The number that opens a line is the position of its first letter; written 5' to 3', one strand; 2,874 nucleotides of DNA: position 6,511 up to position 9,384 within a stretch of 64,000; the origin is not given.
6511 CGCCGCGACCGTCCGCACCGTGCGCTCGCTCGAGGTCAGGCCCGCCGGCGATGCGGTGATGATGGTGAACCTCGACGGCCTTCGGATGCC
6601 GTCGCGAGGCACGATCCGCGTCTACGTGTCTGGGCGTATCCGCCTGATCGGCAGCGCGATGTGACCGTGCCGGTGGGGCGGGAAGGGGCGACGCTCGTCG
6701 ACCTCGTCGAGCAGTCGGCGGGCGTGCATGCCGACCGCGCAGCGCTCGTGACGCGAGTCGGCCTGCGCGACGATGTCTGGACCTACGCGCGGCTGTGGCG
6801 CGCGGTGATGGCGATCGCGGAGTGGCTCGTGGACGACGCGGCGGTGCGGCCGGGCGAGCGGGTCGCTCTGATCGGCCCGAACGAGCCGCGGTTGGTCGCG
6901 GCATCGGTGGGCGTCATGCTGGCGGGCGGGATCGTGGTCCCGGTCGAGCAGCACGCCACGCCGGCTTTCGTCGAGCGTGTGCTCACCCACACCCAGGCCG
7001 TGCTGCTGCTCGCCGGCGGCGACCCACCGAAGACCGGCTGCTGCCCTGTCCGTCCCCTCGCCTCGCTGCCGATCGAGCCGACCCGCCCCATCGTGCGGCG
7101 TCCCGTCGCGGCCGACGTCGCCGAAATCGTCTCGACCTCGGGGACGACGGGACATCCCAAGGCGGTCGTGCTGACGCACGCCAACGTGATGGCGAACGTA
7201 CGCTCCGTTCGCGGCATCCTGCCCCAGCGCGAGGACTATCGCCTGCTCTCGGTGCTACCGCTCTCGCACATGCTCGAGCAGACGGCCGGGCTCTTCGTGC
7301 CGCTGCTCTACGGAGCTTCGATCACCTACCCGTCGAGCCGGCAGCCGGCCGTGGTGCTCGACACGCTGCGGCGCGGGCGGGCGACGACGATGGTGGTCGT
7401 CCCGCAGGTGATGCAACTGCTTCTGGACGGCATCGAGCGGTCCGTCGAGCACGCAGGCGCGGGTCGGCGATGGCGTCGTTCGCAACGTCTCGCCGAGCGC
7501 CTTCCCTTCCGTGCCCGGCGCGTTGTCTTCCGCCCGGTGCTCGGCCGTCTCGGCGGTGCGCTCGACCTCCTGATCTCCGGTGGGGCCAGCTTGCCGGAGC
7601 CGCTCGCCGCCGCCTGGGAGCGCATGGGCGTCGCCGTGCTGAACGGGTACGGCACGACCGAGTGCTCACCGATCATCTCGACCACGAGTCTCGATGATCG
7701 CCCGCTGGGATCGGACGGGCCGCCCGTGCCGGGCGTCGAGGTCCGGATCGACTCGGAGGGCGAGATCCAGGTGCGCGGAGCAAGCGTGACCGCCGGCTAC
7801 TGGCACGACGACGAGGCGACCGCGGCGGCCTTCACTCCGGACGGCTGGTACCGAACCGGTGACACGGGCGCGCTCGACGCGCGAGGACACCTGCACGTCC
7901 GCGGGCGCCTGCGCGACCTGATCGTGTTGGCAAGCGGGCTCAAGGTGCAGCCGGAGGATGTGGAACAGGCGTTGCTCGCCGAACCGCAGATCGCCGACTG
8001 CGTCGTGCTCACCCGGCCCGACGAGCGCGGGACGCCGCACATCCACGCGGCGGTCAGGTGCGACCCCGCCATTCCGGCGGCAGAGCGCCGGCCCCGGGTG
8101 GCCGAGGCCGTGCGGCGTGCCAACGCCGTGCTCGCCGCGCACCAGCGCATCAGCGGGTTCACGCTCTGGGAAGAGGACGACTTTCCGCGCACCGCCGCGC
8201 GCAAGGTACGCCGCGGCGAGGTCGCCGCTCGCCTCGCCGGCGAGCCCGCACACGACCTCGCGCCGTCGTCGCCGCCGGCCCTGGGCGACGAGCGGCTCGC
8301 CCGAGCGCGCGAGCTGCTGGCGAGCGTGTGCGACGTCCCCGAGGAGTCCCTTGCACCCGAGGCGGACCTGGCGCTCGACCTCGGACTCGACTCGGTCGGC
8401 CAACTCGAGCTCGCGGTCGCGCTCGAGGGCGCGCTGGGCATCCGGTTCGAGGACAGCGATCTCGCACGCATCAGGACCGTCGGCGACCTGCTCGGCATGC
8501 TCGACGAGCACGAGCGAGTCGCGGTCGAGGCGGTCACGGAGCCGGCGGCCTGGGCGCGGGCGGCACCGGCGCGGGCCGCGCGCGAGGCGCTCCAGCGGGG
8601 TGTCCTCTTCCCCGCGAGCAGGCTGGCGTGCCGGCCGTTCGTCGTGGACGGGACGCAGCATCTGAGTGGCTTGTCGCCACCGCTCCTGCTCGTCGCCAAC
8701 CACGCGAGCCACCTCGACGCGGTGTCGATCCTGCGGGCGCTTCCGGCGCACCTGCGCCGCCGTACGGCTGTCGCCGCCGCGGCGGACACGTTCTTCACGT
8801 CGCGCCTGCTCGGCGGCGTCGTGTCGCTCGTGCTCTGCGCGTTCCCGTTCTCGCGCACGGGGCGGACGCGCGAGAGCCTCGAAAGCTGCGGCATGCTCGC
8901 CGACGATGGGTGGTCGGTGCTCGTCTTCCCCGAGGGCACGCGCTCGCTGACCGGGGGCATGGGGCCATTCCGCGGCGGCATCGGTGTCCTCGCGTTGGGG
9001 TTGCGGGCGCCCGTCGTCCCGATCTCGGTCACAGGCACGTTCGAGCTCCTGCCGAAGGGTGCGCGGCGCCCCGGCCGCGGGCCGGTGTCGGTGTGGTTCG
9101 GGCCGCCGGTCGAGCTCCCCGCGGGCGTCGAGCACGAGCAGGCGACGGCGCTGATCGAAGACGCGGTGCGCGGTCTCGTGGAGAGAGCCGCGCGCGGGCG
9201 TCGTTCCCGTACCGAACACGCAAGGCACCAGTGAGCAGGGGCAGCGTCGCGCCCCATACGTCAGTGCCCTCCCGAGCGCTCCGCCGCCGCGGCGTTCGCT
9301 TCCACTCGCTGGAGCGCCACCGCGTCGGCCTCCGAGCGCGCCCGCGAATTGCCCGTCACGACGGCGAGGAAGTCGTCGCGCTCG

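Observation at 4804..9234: Coupled P-loop kinase/DAGK-like fusion plus ligase-ACP-acyltransferase gene: candidate self-contained lipid acylation module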

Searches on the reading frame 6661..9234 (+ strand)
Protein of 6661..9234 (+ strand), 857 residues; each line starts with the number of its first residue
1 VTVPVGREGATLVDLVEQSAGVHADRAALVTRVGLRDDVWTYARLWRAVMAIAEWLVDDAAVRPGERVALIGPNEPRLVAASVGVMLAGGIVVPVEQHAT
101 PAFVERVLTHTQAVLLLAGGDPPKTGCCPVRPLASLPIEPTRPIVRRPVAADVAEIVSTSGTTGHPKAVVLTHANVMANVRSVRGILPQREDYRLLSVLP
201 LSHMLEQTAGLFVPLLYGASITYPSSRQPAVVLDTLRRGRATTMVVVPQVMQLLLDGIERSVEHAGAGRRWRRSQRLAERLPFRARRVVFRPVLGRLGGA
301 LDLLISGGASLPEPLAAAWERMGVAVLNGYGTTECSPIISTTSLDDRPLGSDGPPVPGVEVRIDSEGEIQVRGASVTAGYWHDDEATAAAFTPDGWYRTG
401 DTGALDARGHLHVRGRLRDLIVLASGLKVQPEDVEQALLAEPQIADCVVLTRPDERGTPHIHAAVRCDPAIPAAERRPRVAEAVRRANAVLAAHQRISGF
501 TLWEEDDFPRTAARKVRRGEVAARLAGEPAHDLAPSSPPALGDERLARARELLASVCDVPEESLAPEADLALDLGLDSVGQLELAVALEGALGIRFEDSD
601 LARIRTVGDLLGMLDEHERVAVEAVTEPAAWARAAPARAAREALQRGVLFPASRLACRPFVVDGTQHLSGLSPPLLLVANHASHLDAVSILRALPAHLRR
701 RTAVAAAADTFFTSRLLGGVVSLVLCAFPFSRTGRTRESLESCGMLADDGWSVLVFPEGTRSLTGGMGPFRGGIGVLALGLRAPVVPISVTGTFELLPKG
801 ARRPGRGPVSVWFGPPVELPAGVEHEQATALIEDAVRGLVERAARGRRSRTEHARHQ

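Call 8: search_protein_families(library=pfam, proteins=[window:6661-9234:+], max_evalue=0.1)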
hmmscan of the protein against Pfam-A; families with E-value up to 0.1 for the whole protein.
window:6661-9234:+ (857 aa): 5 families
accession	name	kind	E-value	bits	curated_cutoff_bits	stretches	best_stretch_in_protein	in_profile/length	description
PF00501.34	AMP-binding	-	5.6e-66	223.3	29.9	1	17-381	2-384/384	AMP-binding enzyme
PF01553.26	Acyltransferase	-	6.6e-19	68.5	23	1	672-790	13-131/132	Acyltransferase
PF00550.31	PP-binding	-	1.5e-13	51.2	20.8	1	550-613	4-66/67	Phosphopantetheine attachment site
PF23562.2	AMP-binding_C_3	-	1.1e-06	29.5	20.8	1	419-526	2-113/124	AMP-binding enzyme C-terminal domain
PF13193.12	AMP-binding_C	-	0.0027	19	24.5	1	434-515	2-76/76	AMP-binding enzyme C-terminal domain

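Call 9: search_protein_families(library=ncbifam, proteins=[window:6661-9234:+], max_evalue=0.1)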
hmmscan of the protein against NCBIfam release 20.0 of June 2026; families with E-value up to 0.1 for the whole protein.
window:6661-9234:+ (857 aa): 121 families (the best 25 are shown)
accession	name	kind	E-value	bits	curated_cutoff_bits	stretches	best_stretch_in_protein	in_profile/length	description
NF004837.0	PRK06187.1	subfamily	4e-67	226.7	476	3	301-525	288-522/531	long-chain-fatty-acid--CoA ligase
NF004114.0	PRK05605.1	equivalog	8.3e-59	199.4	766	3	304-526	343-570/575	long-chain-fatty-acid--CoA ligase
NF005801.1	PRK07656.1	equivalog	5.8e-55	186.8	657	3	325-457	307-442/500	FadD3 family acyl-CoA ligase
TIGR01733.1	AA-adenyl-dom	subfamily_domain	4e-50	170.8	317.4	2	41-258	1-230/409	amino acid adenylation domain-containing protein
TIGR01923.1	menE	equivalog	4.2e-50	170.9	330.15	2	303-456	228-386/442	o-succinylbenzoate--CoA ligase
NF006181.0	PRK08314.1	subfamily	7.8e-47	159.8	705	3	301-516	321-545/563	long-chain-fatty-acid--CoA ligase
NF006386.0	PRK08633.1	equivalog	3e-46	157.7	1221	3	301-438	900-1061/1147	acyl-[ACP]--phospholipid O-acyltransferase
NF004758.0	PRK06087.1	equivalog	3.9e-46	157.6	736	3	300-520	304-530/548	medium-chain fatty-acid--CoA ligase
NF005702.0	PRK07514.1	subfamily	7.4e-46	156.5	558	2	301-455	272-437/506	malonyl-CoA synthase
NF005858.0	PRK07787.1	subfamily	2.4e-45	154.9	575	1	25-520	12-467/471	acyl-CoA synthetase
NF002966.0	PRK03640.1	equivalog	2.6e-43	148.3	556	2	304-523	259-478/483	o-succinylbenzoate--CoA ligase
NF004511.1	PRK05852.1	equivalog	2.9e-43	148.3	650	2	300-525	275-504/505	FadD7 family fatty acid--CoA ligase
NF009233.0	PRK12583.1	subfamily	1.4e-42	145.9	832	3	325-518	345-543/558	fatty acid CoA ligase family protein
NF005714.0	PRK07529.1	subfamily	8.7e-42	143.3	632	3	299-455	338-512/640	acyl-CoA synthetase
NF006523.0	PRK08974.1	equivalog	3e-41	141.2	884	3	301-463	327-499/561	long-chain-fatty-acid--CoA ligase FadD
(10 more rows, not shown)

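Call 31: find_homologous_proteins(query=window:6661-9234:+, max_evalue=1e-10)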
Query window:6661-9234:+ (857 aa): 1215 proteins with E <= 1e-10 among 8000 candidates; the best 120 are listed.
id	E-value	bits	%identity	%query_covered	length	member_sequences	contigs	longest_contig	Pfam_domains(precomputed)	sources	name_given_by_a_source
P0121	0.0e+0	1877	100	100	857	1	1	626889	PF00550.32,PF00501.35,PF23562.3,PF01553.27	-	-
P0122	2.7e-266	904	54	97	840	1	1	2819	PF00550.32,PF00501.35,PF01553.27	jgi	jgi:long-chain acyl-CoA synthetase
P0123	1.4e-261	889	52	97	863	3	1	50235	PF00550.32,PF00501.35,PF23562.3,PF01553.27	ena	-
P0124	7.9e-260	883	55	99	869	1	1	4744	PF00550.32,PF00501.35,PF13193.13,PF01553.27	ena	-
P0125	3.0e-259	881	57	95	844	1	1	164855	PF00550.32,PF00501.35,PF13193.13,PF01553.27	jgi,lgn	-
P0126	8.5e-259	879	55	99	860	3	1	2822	PF00550.32,PF00501.35,PF01553.27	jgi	jgi:long-chain acyl-CoA synthetase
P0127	2.8e-257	874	56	95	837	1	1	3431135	PF00550.32,PF00501.35,PF13193.13,PF01553.27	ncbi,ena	-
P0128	4.9e-255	867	55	97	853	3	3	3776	PF00550.32,PF00501.35,PF23562.3,PF01553.27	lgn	-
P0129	5.8e-253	860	56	94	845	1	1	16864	PF00550.32,PF00501.35,PF23562.3,PF13193.13,PF01553.27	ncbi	-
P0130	2.2e-251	855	54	97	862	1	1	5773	PF00550.32,PF00501.35,PF23562.3,PF13193.13,PF01553.27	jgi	jgi:long-chain acyl-CoA synthetase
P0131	3.2e-251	854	53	97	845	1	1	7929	PF00550.32,PF00501.35,PF23562.3,PF01553.27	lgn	-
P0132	1.7e-250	852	54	97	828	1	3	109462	PF00550.32,PF00501.35,PF13193.13,PF01553.27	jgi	jgi:long-chain acyl-CoA synthetase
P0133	6.9e-250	850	51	96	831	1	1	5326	PF00550.32,PF00501.35,PF01553.27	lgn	-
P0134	1.2e-249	849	53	96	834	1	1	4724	PF00550.32,PF00501.35,PF23562.3,PF01553.27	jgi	jgi:long-chain acyl-CoA synthetase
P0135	1.3e-249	849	56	94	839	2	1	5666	PF00550.32,PF00501.35,PF13193.13,PF01553.27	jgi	jgi:long-chain acyl-CoA synthetase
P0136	7.5e-249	846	55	98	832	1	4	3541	PF00550.32,PF00501.35,PF01553.27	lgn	-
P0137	2.0e-248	845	51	97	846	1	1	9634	PF00550.32,PF00501.35,PF23562.3,PF01553.27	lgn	-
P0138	2.4e-248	845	54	98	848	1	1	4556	PF00550.32,PF00501.35,PF23562.3,PF13193.13,PF01553.27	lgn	-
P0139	4.0e-248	844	50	97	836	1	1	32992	PF00550.32,PF00501.35,PF01553.27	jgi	jgi:long-chain acyl-CoA synthetase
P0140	1.3e-247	842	54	97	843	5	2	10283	PF00550.32,PF00501.35,PF13193.13,PF01553.27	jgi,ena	-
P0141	1.4e-245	836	52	95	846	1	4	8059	PF00550.32,PF00501.35,PF23562.3,PF01553.27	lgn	-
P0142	7.7e-244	830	53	98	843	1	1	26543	PF00550.32,PF00501.35,PF13193.13,PF01553.27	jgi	jgi:long-chain acyl-CoA synthetase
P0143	8.4e-244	830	53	94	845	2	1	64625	PF00550.32,PF00501.35,PF13193.13,PF01553.27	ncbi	-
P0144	1.3e-243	829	54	93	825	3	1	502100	PF00550.32,PF00501.35,PF13193.13,PF01553.27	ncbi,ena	-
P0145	1.5e-243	829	50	97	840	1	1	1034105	PF00550.32,PF00501.35,PF01553.27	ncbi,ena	-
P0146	6.8e-243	827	54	97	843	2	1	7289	PF00550.32,PF00501.35,PF23562.3,PF13193.13,PF01553.27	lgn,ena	-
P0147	9.4e-243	826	55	94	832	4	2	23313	PF00550.32,PF00501.35,PF01553.27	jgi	jgi:long-chain acyl-CoA synthetase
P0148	1.1e-242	826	48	97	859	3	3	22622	PF00550.32,PF00501.35,PF23562.3,PF01553.27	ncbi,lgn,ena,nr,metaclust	ncbi:MAG: hypothetical protein A3F90_01300 [Deltaproteobacteria bacterium RIFCSPLOWO2_12_FULL_60_19]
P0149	3.3e-242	824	50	97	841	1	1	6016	PF00550.32,PF00501.35,PF23562.3,PF13193.13,PF01553.27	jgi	jgi:long-chain acyl-CoA synthetase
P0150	6.9e-242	823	50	97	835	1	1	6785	PF00550.32,PF00501.35,PF23562.3,PF01553.27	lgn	-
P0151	4.9e-241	821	53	97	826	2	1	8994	PF00550.32,PF00501.35,PF13193.13,PF01553.27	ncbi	ncbi:MAG: AMP-binding protein [Pseudomonadota bacterium]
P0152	1.9e-240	819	50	97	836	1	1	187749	PF00550.32,PF00501.35,PF01553.27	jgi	jgi:long-chain acyl-CoA synthetase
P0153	4.1e-239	814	53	94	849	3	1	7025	PF00550.32,PF00501.35,PF01553.27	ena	-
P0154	1.9e-238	812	47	97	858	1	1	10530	PF00550.32,PF00501.35,PF23562.3,PF01553.27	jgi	-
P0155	3.3e-238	811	50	97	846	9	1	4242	PF00550.32,PF00501.35,PF01553.27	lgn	-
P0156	6.7e-238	810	53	92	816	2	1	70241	PF00550.32,PF00501.35,PF23562.3,PF13193.13,PF01553.27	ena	-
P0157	1.1e-237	809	50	97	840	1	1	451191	PF00550.32,PF00501.35,PF23562.3,PF01553.27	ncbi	-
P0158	1.2e-237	809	48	97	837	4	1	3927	PF00550.32,PF00501.35,PF23562.3,PF13193.13,PF01553.27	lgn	-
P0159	1.4e-237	809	52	92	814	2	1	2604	PF00550.32,PF00501.35,PF23562.3,PF01553.27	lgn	-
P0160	2.7e-237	808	50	97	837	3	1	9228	PF00550.32,PF00501.35,PF01553.27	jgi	jgi:long-chain acyl-CoA synthetase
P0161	5.3e-237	807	49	97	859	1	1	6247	PF00550.32,PF00501.35,PF23562.3,PF13193.13,PF01553.27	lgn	-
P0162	3.4e-236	805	47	97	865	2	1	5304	PF00550.32,PF00501.35,PF23562.3,PF01553.27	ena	-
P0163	4.2e-236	804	53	90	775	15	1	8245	PF00550.32,PF00501.35,PF23562.3,PF01553.27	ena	-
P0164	5.9e-236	804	49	96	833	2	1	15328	PF00550.32,PF00501.35,PF01553.27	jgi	-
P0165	4.0e-235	801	49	97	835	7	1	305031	PF00550.32,PF00501.35,PF23562.3,PF13193.13,PF01553.27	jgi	jgi:long-chain acyl-CoA synthetase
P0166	7.2e-235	800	50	97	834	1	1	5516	PF00550.32,PF00501.35,PF01553.27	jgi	jgi:long-chain acyl-CoA synthetase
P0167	2.2e-234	799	50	97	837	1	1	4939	PF00550.32,PF00501.35,PF01553.27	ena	-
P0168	3.3e-234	798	46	97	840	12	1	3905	PF00550.32,PF00501.35,PF23562.3,PF01553.27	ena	-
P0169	3.8e-233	794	50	97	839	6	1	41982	PF00550.32,PF00501.35,PF13193.13,PF01553.27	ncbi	-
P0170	1.9e-231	789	49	98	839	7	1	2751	PF00550.32,PF00501.35,PF01553.27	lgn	-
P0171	2.5e-231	788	48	96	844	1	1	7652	PF00550.32,PF00501.35,PF23562.3,PF01553.27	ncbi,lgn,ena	-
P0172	3.5e-231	788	51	95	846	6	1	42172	PF00550.32,PF00501.35,PF01553.27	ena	-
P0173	1.3e-230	786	50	96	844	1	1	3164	PF00550.32,PF00501.35,PF01553.27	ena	-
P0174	8.5e-230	783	55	88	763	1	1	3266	PF00550.32,PF00501.35,PF01553.27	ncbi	ncbi:MAG: AMP-binding protein, partial [Gaiella sp.]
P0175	9.1e-230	783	50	97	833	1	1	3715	PF00550.32,PF00501.35,PF01553.27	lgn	-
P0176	1.4e-229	783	47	98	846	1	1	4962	PF00550.32,PF00501.35,PF23562.3,PF01553.27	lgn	-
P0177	4.1e-228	778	50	97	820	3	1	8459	PF00550.32,PF00501.35,PF01553.27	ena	-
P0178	4.6e-227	774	49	98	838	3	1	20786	PF00550.32,PF00501.35,PF13193.13,PF01553.27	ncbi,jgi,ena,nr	ncbi:MAG: AMP-binding protein [Acidimicrobiia bacterium]|nr:AMP-binding protein [Acidimicrobiia bact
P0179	2.3e-226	772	48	97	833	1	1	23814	PF00550.32,PF00501.35,PF23562.3,PF01553.27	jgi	jgi:long-chain acyl-CoA synthetase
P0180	4.6e-224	764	48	97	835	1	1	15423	PF00550.32,PF00501.35,PF01553.27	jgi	jgi:long-chain acyl-CoA synthetase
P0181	1.1e-223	763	48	97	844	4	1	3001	PF00550.32,PF00501.35,PF01553.27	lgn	-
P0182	6.1e-223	761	48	96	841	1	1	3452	PF00550.32,PF00501.35,PF01553.27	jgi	jgi:long-chain acyl-CoA synthetase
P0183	5.3e-222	758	46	97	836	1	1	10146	PF00550.32,PF00501.35,PF23562.3,PF13193.13,PF01553.27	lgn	-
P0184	7.5e-222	757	50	97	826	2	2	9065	PF00550.32,PF00501.35,PF01553.27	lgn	-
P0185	8.8e-222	757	50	97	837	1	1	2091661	PF00550.32,PF00501.35,PF01553.27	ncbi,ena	-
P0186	4.6e-221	754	55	83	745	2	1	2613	PF00550.32,PF00501.35,PF01553.27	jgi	jgi:long-chain acyl-CoA synthetase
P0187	1.5e-220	753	49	97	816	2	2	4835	PF00550.32,PF00501.35,PF01553.27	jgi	-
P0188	2.2e-220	752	48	97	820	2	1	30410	PF00550.32,PF00501.35,PF01553.27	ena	-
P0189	3.0e-220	752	48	97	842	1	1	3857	PF00550.32,PF00501.35,PF01553.27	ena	-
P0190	1.9e-219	749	48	97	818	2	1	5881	PF00550.32,PF00501.35,PF01553.27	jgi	jgi:long-chain acyl-CoA synthetase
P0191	2.9e-219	749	46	99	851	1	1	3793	PF00550.32,PF00501.35,PF23562.3,PF13193.13,PF01553.27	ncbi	-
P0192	5.1e-217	741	49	91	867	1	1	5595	PF00550.32,PF00501.35,PF01553.27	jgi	jgi:long-chain acyl-CoA synthetase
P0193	1.6e-216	739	47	98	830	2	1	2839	PF00550.32,PF00501.35,PF01553.27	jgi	-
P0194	1.6e-215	736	48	98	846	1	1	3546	PF00550.32,PF00501.35,PF01553.27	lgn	-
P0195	2.7e-215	735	48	95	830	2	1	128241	PF00550.32,PF00501.35,PF01553.27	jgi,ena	-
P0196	2.9e-215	735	48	94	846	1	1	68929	PF00550.32,PF00501.35,PF23562.3,PF13193.13,PF01553.27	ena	-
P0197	1.4e-214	733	48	97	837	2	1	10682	PF00550.32,PF00501.35,PF13193.13,PF01553.27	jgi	jgi:long-chain acyl-CoA synthetase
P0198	6.9e-213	727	46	98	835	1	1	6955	PF00550.32,PF00501.35,PF23562.3,PF13193.13,PF01553.27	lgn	-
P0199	7.2e-212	724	46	97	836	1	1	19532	PF00550.32,PF00501.35,PF23562.3,PF01553.27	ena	-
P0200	9.9e-212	724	46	97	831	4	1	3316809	PF00550.32,PF00501.35,PF01553.27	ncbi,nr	ncbi:MAG: AMP-binding protein [Betaproteobacteria bacterium]|nr:MAG: AMP-binding protein [Betaproteo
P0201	1.2e-210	720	47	98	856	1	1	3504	PF00550.32,PF00501.35,PF01553.27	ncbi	-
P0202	3.8e-210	718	46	97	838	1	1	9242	PF00550.32,PF00501.35,PF01553.27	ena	-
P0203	5.0e-209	715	45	98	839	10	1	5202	PF00550.32,PF00501.35,PF23562.3,PF01553.27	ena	-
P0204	1.3e-207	710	48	97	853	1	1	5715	PF00550.32,PF00501.35,PF01553.27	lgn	-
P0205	3.4e-207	709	47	97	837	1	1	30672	PF00550.32,PF00501.35,PF01553.27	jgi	jgi:long-chain acyl-CoA synthetase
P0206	2.3e-206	706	46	95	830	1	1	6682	PF00550.32,PF00501.35,PF01553.27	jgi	-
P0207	5.4e-206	705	45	98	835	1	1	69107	PF00550.32,PF00501.35,PF23562.3,PF01553.27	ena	-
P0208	1.3e-205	703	44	97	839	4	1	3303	PF00550.32,PF00501.35,PF23562.3,PF13193.13,PF01553.27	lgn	-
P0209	1.9e-204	700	46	97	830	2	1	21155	PF00550.32,PF00501.35,PF01553.27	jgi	-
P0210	1.1e-201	690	47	97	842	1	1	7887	PF00501.35,PF01553.27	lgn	-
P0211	1.2e-200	687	54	74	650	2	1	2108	PF00550.32,PF00501.35,PF01553.27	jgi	jgi:long-chain acyl-CoA synthetase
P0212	1.8e-199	683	47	98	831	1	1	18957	PF00550.32,PF00501.35,PF23562.3,PF13193.13,PF01553.27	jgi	jgi:long-chain acyl-CoA synthetase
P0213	8.9e-198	677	45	96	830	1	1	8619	PF00550.32,PF00501.35,PF23562.3,PF01553.27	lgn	-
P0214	2.8e-196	673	51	74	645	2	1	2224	PF00550.32,PF00501.35,PF01553.27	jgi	jgi:long-chain acyl-CoA synthetase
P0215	3.3e-195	669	45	97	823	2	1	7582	PF00550.32,PF00501.35,PF01553.27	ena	-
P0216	3.8e-195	669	45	94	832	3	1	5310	PF00550.32,PF00501.35,PF13193.13,PF01553.27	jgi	jgi:long-chain acyl-CoA synthetase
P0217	4.1e-195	669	43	98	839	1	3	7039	PF00550.32,PF00501.35,PF23562.3,PF01553.27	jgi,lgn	-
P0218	3.3e-194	666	47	94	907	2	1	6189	PF00550.32,PF00501.35,PF13193.13,PF01553.27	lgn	-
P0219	3.5e-194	666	45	98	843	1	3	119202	PF00550.32,PF00501.35,PF23562.3,PF01553.27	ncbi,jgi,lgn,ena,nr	ncbi:MAG TPA: AMP-binding protein [Candidatus Binataceae bacterium]|nr:AMP-binding protein [Candidat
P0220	5.1e-194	665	41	98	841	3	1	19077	PF00550.32,PF00501.35,PF23562.3,PF01553.27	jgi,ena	-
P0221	3.3e-193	662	47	97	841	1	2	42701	PF00550.32,PF00501.35,PF01553.27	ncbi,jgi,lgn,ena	-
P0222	4.3e-193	662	46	94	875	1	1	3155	PF00550.32,PF00501.35,PF23562.3,PF01553.27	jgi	jgi:long-chain acyl-CoA synthetase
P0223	8.4e-193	661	40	97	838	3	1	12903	PF00550.32,PF00501.35,PF01553.27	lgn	-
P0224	1.2e-192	661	44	97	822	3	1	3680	PF00550.32,PF00501.35,PF01553.27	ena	-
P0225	1.3e-192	660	46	97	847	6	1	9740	PF00550.32,PF00501.35,PF01553.27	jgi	jgi:long-chain acyl-CoA synthetase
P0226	4.1e-192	659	46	94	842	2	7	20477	PF00550.32,PF00501.35,PF23562.3,PF13193.13,PF01553.27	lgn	-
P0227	3.2e-191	656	42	94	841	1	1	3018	PF00550.32,PF00501.35,PF23562.3,PF01553.27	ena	-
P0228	7.2e-191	655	45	97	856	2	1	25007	PF00550.32,PF00501.35,PF01553.27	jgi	-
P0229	9.5e-191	654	46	97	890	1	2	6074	PF00550.32,PF00501.35,PF13193.13,PF01553.27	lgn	-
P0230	2.5e-190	653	43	97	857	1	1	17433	PF00550.32,PF00501.35,PF23562.3,PF13193.13,PF01553.27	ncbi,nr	ncbi:MAG: AMP-binding protein [Chloroflexi bacterium]|nr:AMP-binding protein [Chloroflexota bacteriu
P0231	3.0e-190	653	44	95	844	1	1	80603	PF00550.32,PF00501.35,PF23562.3,PF13193.13,PF01553.27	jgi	jgi:long-chain acyl-CoA synthetase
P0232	5.8e-190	652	45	97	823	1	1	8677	PF00501.35,PF01553.27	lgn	-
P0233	9.3e-190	651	42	97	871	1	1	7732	PF00550.32,PF00501.35,PF01553.27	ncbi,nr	ncbi:MAG: AMP-binding protein [Chloroflexi bacterium]|nr:AMP-binding protein [Chloroflexota bacteriu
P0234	1.0e-189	651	44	97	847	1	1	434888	PF00550.32,PF00501.35,PF23562.3,PF13193.13,PF01553.27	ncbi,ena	-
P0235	1.9e-189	650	44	97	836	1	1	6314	PF00550.32,PF00501.35,PF13193.13,PF01553.27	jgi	jgi:long-chain acyl-CoA synthetase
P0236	4.9e-189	649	45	99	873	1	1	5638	PF00550.32,PF00501.35,PF23562.3,PF13193.13,PF01553.27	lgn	-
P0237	1.3e-188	647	40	97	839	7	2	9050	PF00550.32,PF00501.35,PF23562.3,PF13193.13,PF01553.27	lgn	-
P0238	7.8e-187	641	42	97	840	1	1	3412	PF00550.32,PF00501.35,PF23562.3,PF01553.27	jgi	jgi:long-chain acyl-CoA synthetase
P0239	4.8e-186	639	42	94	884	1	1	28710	PF00550.32,PF00501.35,PF23562.3,PF01553.27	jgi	jgi:long-chain acyl-CoA synthetase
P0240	2.0e-184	633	43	97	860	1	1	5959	PF00550.32,PF00501.35,PF13193.13,PF01553.27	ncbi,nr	ncbi:MAG: AMP-binding protein [Chloroflexi bacterium]|nr:AMP-binding protein [Chloroflexota bacteriu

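Call 32: find_encoding_contigs(protein=P0200, flank=8000, max_places=2)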
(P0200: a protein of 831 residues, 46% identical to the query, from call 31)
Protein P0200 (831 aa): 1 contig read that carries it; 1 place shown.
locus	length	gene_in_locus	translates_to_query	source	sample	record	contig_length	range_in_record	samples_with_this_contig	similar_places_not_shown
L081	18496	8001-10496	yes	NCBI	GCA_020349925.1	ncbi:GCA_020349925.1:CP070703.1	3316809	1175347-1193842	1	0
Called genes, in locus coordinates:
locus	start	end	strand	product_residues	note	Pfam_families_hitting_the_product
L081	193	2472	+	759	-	PF13491:FtsK_4TM, PF17854:FtsK_alpha, PF01580:FtsK_SpoIIIE, PF09397:FtsK_gamma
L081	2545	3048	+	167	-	PF13511:DUF4124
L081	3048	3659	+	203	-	PF03548:LolA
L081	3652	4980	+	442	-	PF05496:RuvB_N, PF13191:AAA_16 (faint), PF20720:nSTAND3 (faint), PF00004:AAA, PF07728:AAA_5 (faint), PF13173:AAA_14 (weak), PF16193:AAA_assoc_2, PF12002:MgsA_C, +1 more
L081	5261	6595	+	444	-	PF02403:Seryl_tRNA_N, PF00587:tRNA-synt_2b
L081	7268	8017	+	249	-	-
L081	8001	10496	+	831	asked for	PF00501:AMP-binding, PF00550:PP-binding, PF01553:Acyltransferase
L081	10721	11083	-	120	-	PF00453:Ribosomal_L20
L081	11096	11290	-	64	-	PF01632:Ribosomal_L35p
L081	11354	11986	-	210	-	PF05198:IF3_N, PF00707:IF3_C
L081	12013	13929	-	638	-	PF02824:TGS, PF07973:tRNA_SAD, PF00587:tRNA-synt_2b, PF03129:HGTP_anticodon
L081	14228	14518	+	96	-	PF07045:DUF1330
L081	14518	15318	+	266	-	PF03781:FGE-sulfatase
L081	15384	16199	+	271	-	-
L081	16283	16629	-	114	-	PF01769:MgtE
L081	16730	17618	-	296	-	PF00749:tRNA-synt_1c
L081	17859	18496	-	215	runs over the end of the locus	PF00027:cNMP_binding, PF13545:HTH_Crp_2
